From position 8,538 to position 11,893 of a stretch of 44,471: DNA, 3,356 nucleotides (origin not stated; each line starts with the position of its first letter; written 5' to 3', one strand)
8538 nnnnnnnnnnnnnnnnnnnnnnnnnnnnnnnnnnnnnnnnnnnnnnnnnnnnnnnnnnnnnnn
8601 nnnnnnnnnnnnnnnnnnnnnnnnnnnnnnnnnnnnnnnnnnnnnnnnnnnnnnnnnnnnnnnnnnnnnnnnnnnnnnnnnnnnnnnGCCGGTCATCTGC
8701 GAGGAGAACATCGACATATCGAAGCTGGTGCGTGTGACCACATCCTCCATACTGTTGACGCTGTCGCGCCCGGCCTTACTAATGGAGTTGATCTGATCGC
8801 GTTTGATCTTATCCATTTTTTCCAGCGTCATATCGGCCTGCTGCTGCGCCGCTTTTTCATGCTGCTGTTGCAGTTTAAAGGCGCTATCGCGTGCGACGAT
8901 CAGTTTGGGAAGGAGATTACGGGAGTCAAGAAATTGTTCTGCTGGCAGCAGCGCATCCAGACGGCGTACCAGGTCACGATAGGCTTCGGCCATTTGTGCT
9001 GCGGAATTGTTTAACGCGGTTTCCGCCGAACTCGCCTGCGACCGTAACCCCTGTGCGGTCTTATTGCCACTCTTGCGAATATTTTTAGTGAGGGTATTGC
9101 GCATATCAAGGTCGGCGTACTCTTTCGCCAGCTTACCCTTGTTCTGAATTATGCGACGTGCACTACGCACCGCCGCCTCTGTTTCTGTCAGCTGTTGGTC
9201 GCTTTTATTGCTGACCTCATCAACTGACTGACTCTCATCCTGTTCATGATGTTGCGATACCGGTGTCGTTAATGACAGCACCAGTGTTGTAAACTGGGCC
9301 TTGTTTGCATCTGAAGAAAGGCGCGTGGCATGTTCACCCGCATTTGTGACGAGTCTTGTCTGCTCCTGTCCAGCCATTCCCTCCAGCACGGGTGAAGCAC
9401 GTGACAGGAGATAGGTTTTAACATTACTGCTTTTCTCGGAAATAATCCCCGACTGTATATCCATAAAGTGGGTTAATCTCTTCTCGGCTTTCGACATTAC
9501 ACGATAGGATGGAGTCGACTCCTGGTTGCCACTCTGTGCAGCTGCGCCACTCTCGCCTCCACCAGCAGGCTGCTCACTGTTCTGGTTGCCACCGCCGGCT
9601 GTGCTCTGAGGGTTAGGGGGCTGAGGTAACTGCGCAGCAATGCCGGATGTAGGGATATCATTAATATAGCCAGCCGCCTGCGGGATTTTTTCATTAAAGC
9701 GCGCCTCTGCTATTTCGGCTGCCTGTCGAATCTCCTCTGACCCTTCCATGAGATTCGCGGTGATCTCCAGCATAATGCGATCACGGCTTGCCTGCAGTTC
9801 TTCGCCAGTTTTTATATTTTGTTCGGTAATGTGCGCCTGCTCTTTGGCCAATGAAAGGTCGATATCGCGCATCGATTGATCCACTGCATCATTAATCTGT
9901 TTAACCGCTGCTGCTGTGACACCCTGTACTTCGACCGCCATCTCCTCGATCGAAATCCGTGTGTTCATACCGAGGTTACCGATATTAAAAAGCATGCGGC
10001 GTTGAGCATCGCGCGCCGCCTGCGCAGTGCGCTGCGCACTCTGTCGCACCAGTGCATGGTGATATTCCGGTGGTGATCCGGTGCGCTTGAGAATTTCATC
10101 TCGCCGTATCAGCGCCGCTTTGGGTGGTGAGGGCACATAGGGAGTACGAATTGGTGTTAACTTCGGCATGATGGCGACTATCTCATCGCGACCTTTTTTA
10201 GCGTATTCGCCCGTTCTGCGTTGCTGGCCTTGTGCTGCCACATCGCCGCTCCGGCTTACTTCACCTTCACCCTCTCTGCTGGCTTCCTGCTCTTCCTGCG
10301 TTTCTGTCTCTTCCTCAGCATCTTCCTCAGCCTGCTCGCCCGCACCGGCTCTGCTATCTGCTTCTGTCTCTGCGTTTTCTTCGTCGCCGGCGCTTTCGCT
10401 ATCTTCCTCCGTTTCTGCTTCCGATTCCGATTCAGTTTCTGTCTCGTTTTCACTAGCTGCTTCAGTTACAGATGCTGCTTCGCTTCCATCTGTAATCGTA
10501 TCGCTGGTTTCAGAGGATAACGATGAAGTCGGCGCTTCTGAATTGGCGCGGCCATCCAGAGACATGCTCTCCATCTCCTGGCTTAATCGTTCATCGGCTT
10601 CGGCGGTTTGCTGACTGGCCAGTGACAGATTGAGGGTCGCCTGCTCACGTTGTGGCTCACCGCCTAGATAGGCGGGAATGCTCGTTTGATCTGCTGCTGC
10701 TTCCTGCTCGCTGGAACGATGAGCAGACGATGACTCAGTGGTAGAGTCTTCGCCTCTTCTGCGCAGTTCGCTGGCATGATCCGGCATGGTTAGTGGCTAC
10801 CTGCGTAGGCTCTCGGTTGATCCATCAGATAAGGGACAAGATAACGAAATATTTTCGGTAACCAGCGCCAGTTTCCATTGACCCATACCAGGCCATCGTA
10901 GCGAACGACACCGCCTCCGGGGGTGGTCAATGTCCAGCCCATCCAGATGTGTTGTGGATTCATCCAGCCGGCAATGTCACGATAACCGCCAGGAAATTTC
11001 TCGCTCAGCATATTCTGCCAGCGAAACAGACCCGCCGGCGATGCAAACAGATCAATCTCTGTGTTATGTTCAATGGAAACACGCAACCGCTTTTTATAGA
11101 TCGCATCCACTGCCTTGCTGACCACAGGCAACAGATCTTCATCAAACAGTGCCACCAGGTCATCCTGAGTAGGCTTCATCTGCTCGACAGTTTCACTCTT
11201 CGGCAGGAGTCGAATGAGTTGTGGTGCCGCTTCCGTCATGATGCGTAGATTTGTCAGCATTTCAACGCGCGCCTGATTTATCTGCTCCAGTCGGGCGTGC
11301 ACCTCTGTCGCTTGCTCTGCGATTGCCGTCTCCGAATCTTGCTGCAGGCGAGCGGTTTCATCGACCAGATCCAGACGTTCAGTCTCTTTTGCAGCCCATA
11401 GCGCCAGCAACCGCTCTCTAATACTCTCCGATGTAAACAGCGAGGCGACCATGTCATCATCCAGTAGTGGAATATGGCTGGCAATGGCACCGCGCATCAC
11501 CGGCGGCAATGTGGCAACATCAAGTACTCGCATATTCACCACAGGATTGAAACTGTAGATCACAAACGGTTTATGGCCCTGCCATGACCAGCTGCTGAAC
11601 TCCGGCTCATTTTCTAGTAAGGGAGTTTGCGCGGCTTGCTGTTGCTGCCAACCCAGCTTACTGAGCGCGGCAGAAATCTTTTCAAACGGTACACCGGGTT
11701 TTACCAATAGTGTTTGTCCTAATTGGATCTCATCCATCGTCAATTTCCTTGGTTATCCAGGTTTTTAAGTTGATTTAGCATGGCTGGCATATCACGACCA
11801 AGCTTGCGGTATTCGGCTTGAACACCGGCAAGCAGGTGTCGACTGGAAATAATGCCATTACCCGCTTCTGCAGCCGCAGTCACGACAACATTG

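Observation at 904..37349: Complete 36-kb tail-only contractile injection system (eCIS/CIS) operon with a non-canonical parts list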

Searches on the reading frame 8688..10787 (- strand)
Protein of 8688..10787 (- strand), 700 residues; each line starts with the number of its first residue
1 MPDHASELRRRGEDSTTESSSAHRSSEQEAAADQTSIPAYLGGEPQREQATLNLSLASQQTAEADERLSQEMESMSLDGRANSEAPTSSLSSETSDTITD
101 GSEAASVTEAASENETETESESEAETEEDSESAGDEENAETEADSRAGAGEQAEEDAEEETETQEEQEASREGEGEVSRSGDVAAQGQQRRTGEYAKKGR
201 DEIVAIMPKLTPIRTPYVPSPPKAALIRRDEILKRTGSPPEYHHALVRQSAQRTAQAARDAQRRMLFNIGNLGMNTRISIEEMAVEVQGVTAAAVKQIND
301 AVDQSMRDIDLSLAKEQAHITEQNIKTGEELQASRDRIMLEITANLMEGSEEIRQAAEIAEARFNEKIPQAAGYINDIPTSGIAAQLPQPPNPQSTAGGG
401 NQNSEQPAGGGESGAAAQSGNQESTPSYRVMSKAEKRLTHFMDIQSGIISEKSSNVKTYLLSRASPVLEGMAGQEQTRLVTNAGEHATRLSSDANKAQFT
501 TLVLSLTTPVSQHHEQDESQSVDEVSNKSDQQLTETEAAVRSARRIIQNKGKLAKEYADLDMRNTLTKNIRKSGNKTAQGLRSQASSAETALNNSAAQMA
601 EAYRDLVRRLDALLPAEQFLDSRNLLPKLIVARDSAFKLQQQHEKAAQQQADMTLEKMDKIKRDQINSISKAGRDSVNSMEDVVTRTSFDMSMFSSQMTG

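Call 106: search_protein_families(library=pfam, proteins=[window:8688-10787:-], max_evalue=5)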
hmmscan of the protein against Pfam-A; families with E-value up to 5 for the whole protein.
window:8688-10787:- (700 aa): 2 families
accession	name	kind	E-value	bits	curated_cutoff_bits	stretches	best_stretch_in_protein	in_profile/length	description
PF00347.28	Ribosomal_L6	-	0.19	13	27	1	516-552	38-75/80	Ribosomal protein L6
PF24422.1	DUF7552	-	0.2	12.3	27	1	594-618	45-69/76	Domain of unknown function (DUF7552)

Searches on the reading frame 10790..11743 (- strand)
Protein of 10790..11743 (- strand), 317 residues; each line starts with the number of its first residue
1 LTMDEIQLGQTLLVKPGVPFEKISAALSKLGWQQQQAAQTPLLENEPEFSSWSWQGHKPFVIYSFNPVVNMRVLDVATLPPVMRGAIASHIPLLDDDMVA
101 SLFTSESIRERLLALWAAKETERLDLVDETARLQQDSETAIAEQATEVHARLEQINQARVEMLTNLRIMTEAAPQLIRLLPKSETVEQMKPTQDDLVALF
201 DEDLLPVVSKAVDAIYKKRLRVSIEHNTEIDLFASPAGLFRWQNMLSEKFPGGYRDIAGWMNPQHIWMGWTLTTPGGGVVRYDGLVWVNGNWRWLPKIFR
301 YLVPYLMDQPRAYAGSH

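Call 6: search_protein_families(library=pfam, proteins=[window:10790-11743:-], max_evalue=0.01)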
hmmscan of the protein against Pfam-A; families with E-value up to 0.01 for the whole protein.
window:10790-11743:- (317 aa): 0 families

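Call 12: search_protein_families(library=ncbifam, proteins=[window:10790-11743:-], max_evalue=0.1)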
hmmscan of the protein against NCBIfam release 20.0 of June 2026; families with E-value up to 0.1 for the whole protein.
window:10790-11743:- (317 aa): 1 family
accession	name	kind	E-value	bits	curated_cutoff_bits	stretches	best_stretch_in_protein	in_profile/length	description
NF010411.0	PRK13837.1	equivalog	0.013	13.6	647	1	119-192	142-213/828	two-component system VirA-like sensor kinase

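Call 13: search_protein_families(library=phrogs, proteins=[window:10790-11743:-], max_evalue=0.1)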
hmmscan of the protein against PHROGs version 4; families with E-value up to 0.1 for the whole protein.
window:10790-11743:- (317 aa): 0 families

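Call 106: search_protein_families(library=pfam, proteins=[window:10790-11743:-], max_evalue=5)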
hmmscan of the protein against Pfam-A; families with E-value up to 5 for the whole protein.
window:10790-11743:- (317 aa): 2 families
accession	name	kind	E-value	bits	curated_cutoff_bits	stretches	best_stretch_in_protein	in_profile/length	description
PF18677.6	ArnB_C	-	0.017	15.5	26.3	1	117-148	38-66/72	Archaellum regulatory network B, C-terminal domain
PF04632.18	FUSC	-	0.16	11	30.9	1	119-202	186-269/660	Fusaric acid resistance protein family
